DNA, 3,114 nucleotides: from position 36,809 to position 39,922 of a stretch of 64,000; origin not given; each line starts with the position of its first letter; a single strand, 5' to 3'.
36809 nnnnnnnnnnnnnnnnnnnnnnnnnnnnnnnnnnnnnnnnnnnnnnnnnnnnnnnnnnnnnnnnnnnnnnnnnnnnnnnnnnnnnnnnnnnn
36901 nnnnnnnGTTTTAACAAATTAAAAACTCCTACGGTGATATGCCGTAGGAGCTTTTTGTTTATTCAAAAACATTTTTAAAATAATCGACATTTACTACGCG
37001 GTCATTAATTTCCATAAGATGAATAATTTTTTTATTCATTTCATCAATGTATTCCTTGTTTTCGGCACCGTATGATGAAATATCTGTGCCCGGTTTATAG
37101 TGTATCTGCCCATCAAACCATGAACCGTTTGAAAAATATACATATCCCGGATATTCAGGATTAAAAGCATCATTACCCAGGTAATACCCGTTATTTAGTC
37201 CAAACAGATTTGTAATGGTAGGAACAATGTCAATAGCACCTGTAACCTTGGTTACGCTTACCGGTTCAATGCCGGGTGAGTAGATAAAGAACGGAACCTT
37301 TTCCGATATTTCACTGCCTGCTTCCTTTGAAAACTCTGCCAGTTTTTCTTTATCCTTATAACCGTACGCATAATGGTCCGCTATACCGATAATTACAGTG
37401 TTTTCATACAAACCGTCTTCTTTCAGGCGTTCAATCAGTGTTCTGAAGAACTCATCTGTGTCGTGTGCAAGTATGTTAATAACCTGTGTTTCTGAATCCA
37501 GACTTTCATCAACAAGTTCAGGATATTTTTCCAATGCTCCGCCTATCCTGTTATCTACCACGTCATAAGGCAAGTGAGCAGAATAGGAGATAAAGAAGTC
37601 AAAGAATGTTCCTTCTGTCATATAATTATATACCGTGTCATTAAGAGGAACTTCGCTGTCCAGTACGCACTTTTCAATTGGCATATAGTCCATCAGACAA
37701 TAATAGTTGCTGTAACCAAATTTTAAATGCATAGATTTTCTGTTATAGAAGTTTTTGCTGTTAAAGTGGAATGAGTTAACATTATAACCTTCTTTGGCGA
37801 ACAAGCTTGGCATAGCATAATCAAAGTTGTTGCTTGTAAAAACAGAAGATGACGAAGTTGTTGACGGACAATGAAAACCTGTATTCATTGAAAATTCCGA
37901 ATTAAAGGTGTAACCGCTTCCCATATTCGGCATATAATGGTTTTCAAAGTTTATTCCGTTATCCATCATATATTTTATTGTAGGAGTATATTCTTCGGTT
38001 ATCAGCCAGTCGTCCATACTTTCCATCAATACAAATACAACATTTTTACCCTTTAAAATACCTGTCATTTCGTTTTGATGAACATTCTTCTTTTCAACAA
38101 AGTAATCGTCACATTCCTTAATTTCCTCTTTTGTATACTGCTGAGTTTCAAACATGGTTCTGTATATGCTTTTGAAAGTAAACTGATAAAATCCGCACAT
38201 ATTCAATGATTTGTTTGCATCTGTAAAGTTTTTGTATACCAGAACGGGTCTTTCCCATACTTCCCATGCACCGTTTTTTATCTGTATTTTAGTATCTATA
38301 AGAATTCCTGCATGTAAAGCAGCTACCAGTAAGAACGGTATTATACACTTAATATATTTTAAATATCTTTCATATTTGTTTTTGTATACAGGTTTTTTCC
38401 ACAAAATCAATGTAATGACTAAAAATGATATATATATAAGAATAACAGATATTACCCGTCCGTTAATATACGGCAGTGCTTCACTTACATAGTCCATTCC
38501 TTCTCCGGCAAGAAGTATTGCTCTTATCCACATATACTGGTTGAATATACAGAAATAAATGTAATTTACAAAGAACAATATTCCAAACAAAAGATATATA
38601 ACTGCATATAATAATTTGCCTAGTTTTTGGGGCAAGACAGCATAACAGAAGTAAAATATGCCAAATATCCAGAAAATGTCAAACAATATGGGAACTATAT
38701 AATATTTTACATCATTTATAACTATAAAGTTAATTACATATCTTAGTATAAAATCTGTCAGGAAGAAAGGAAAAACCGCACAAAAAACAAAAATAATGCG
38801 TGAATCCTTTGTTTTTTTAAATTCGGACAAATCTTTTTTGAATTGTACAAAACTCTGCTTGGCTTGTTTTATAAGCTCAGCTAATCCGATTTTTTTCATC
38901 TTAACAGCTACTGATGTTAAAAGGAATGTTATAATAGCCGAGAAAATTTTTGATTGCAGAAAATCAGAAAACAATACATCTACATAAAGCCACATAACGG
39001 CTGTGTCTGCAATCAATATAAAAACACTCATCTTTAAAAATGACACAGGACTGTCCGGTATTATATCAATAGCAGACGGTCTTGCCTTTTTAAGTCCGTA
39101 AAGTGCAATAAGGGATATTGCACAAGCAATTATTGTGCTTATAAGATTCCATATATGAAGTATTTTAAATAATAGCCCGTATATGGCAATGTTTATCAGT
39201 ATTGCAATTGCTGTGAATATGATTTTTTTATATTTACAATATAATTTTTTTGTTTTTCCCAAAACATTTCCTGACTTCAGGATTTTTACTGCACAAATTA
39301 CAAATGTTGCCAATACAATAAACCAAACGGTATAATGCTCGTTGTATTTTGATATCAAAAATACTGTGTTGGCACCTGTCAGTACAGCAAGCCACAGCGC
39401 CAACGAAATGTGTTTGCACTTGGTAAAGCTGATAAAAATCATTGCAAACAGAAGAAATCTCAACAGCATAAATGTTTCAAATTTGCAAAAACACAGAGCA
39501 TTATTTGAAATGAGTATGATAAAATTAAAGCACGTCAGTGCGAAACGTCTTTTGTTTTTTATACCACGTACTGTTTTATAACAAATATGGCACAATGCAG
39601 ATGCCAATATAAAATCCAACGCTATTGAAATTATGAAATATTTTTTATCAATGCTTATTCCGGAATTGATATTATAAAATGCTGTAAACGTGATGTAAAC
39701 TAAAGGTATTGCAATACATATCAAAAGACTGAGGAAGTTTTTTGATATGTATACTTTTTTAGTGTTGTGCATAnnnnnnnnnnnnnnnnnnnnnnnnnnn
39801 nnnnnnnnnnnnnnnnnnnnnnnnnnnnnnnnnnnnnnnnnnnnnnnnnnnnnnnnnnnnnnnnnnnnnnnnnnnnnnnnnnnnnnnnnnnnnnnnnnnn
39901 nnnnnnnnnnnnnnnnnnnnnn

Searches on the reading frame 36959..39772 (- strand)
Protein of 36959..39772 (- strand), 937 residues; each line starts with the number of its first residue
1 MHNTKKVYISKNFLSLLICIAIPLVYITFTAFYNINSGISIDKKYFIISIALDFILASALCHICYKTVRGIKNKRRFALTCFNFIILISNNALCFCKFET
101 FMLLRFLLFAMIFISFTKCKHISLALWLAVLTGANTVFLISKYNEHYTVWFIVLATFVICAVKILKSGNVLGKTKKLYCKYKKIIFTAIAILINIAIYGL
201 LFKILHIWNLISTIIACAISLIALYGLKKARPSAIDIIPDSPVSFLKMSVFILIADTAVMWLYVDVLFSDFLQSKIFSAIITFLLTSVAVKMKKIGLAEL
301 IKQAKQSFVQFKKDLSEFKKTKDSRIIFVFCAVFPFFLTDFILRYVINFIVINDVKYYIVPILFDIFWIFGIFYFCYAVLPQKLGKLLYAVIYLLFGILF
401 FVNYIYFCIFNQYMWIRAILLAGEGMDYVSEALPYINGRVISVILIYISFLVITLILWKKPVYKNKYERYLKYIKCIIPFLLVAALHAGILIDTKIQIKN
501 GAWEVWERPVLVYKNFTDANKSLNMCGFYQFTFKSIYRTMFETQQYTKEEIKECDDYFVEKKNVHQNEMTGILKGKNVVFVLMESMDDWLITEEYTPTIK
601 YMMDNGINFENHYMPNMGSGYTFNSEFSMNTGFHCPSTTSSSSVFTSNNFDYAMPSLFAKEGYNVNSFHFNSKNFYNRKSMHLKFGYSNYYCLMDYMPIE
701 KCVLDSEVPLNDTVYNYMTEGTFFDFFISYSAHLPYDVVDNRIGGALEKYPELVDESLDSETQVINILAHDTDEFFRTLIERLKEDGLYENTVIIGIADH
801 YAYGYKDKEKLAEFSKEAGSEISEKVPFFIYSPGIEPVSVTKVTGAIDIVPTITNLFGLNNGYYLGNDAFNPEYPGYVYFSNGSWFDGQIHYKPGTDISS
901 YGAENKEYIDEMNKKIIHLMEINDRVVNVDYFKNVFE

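Call 79: search_protein_families(library=pfam, proteins=[window:36959-39772:-], max_evalue=0.001)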
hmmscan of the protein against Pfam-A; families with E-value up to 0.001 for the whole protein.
window:36959-39772:- (937 aa): 2 families
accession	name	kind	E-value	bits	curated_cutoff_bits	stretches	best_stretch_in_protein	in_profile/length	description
PF00884.28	Sulfatase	-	3.5e-26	92.6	25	1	576-858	1-300/301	Sulfatase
PF01663.27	Phosphodiest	-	0.00013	22.1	23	0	770-818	189-239/342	Type I phosphodiesterase / nucleotide pyrophosphatase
